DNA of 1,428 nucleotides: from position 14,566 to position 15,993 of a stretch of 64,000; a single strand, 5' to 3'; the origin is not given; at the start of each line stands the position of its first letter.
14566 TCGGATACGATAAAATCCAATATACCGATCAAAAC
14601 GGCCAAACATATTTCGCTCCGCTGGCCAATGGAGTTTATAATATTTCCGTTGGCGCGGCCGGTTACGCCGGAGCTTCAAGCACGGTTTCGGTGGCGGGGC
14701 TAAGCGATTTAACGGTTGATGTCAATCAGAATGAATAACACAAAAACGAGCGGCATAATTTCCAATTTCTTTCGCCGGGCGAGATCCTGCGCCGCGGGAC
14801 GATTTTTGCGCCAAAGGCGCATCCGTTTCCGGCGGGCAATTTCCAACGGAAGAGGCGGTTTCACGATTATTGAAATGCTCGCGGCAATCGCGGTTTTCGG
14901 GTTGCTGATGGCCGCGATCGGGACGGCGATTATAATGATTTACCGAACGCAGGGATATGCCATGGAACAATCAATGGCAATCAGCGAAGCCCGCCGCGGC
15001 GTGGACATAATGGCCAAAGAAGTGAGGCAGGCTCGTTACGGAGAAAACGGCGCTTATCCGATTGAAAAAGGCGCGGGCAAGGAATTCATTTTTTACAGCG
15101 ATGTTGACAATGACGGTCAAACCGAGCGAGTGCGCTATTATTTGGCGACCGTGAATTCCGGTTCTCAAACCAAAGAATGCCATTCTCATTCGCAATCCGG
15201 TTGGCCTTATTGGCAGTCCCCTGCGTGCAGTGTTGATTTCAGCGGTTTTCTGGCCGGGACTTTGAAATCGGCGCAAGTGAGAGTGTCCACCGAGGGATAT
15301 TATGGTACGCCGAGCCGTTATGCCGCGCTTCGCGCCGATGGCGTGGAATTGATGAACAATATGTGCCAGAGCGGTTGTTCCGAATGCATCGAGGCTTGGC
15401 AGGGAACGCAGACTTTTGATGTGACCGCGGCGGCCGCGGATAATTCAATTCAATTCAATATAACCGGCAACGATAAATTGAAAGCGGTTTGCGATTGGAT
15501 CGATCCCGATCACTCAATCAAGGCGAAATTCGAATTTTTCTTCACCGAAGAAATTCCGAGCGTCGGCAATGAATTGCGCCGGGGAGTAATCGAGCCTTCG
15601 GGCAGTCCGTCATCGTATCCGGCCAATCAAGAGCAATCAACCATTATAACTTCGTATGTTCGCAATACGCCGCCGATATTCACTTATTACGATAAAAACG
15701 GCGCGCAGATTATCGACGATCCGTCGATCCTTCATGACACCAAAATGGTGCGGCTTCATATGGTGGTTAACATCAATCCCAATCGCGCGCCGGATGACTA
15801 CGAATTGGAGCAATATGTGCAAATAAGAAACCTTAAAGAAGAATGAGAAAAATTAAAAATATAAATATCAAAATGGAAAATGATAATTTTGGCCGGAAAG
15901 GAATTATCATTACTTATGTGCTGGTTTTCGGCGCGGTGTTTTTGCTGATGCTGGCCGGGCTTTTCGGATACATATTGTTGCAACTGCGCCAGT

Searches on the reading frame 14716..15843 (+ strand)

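Call 19: search_protein_families(library=pfam, proteins=[window:14716-15843:+], max_evalue=0.00001)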
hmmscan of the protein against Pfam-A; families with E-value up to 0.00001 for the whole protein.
window:14716-15843:+ (376 aa): 1 family
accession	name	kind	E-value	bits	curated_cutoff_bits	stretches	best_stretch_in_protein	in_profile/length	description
PF07963.17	N_methyl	-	8.9e-06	25.5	21.2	0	45-68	3-26/27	Prokaryotic N-terminal methylation motif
